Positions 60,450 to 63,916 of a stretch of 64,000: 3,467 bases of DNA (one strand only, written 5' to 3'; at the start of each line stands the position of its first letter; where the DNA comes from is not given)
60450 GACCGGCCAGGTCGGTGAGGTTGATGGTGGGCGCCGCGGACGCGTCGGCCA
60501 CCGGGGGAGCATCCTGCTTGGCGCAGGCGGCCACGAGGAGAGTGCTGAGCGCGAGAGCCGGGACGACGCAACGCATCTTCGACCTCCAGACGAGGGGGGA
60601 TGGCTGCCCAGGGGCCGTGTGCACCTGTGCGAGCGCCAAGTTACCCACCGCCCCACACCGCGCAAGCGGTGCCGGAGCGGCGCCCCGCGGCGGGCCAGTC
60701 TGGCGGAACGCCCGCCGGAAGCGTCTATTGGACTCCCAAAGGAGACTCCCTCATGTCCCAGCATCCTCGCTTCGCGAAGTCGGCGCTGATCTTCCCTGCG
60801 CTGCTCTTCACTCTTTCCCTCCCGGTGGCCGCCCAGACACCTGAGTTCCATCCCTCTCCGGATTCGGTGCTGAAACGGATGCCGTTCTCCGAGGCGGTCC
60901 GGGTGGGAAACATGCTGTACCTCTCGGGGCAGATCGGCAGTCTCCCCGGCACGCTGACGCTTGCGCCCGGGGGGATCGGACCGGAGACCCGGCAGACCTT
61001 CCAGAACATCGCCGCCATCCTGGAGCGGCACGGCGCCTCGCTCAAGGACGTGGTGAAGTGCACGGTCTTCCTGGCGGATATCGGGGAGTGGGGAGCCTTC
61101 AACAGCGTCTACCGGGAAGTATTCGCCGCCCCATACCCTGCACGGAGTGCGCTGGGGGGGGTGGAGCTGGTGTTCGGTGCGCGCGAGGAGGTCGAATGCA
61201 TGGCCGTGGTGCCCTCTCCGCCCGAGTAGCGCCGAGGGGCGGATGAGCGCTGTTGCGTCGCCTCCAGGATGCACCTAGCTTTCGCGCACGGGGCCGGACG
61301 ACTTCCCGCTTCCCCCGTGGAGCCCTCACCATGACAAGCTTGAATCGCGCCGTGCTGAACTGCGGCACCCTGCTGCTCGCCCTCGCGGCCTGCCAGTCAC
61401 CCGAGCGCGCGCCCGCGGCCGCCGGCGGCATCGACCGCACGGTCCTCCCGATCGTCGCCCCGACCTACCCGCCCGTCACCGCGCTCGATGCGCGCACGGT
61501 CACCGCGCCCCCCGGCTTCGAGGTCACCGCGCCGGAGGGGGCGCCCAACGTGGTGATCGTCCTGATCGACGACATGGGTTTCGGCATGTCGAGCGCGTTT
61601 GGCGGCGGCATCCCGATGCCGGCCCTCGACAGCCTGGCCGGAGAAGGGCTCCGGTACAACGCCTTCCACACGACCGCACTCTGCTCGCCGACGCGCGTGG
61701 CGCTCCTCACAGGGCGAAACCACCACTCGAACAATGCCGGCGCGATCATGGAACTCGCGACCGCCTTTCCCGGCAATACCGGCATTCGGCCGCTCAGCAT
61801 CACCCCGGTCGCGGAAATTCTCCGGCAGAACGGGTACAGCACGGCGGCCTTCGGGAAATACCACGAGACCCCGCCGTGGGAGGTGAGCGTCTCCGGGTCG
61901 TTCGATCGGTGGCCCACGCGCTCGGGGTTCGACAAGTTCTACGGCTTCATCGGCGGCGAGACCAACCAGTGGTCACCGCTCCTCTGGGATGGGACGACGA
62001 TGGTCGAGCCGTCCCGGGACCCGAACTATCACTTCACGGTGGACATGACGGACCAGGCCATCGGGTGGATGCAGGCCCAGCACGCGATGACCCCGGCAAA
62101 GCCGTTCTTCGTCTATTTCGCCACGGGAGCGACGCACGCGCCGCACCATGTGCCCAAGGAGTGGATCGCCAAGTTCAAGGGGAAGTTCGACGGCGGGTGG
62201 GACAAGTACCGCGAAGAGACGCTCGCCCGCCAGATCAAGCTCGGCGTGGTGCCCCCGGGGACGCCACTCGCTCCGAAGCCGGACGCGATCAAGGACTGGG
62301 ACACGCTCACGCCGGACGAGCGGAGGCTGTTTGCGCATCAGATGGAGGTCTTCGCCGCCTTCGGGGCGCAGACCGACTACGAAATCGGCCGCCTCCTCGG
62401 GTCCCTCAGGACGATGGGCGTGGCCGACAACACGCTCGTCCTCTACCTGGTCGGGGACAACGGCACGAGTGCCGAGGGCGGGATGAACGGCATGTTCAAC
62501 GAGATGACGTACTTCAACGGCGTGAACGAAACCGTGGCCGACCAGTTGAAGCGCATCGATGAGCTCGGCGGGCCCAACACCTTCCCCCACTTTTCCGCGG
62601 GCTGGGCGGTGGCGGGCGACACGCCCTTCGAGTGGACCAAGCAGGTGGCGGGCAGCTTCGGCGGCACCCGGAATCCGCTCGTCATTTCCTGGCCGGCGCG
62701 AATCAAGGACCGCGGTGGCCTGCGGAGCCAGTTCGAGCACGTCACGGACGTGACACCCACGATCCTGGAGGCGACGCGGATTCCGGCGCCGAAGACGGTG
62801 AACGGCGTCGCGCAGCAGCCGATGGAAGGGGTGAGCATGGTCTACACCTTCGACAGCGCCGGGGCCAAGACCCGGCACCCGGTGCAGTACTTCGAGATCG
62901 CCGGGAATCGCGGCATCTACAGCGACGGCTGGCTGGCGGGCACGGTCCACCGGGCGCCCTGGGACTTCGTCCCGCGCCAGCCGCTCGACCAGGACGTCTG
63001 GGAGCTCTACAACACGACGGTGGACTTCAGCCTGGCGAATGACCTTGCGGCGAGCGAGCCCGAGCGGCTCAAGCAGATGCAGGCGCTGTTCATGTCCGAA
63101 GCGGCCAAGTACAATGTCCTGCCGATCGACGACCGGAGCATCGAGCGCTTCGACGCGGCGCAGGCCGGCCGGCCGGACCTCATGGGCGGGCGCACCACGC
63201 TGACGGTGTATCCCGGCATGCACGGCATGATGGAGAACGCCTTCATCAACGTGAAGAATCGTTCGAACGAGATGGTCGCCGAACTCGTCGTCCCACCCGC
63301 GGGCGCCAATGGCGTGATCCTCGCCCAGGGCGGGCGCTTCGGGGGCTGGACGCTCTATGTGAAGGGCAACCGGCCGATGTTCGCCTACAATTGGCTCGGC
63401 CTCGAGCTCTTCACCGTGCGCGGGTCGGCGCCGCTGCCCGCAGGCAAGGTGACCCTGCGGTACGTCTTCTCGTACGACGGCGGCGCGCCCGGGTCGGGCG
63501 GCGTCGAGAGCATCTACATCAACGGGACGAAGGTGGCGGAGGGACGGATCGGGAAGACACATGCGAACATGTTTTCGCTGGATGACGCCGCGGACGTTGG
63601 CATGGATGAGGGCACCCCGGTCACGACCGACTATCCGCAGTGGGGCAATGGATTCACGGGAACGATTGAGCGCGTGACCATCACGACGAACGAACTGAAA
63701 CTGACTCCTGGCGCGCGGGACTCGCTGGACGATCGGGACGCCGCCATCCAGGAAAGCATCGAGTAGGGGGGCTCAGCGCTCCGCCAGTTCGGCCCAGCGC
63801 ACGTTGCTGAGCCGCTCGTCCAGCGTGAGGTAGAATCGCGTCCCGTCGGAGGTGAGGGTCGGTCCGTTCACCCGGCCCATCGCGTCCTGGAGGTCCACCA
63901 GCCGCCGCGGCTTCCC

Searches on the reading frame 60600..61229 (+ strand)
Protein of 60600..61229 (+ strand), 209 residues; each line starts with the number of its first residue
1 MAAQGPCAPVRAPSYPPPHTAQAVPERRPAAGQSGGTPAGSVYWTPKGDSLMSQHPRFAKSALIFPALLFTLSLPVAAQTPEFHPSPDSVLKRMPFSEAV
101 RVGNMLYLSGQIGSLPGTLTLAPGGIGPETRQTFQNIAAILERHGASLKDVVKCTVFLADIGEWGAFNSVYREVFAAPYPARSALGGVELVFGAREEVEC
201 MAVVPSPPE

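Call 24: search_protein_families(library=pfam, proteins=[window:60600-61229:+], max_evalue=0.001)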
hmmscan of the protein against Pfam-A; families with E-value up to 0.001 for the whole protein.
window:60600-61229:+ (209 aa): 1 family
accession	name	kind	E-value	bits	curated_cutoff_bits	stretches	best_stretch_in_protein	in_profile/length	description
PF01042.26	Ribonuc_L-PSP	-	7.1e-29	100.7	27.3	1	94-204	9-121/121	Endoribonuclease L-PSP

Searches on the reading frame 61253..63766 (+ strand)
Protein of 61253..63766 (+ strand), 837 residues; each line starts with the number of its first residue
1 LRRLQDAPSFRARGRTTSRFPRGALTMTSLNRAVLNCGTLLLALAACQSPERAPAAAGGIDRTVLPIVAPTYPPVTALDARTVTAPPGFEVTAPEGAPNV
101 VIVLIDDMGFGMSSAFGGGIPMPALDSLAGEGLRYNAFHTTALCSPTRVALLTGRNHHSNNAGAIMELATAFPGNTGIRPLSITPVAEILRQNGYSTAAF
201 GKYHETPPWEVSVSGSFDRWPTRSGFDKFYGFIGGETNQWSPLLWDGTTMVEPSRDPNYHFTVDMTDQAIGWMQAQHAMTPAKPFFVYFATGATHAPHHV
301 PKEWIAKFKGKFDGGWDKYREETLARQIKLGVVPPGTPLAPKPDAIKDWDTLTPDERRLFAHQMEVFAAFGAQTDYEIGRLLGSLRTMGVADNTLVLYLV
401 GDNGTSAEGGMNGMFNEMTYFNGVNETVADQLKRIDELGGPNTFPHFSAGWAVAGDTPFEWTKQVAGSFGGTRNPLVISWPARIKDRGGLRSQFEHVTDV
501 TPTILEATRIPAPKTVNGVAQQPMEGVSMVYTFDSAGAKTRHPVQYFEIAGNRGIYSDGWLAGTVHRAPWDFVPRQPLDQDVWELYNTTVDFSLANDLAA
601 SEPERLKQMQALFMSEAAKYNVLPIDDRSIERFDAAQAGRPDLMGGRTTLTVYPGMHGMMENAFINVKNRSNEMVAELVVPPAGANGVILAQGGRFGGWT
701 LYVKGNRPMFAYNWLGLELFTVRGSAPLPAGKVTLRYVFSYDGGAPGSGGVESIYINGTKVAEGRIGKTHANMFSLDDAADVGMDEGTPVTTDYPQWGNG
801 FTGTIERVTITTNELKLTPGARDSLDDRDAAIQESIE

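Call 24: search_protein_families(library=pfam, proteins=[window:61253-63766:+], max_evalue=0.001)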
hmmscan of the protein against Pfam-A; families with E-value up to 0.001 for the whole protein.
window:61253-63766:+ (837 aa): 2 families
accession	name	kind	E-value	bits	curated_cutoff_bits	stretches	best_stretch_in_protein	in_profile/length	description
PF00884.28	Sulfatase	-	1.6e-56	192.3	25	1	98-508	1-299/301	Sulfatase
PF16347.10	SGSH_C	-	5e-05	23.9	29.3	1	472-524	16-67/154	N-sulphoglucosamine sulphohydrolase, C-terminal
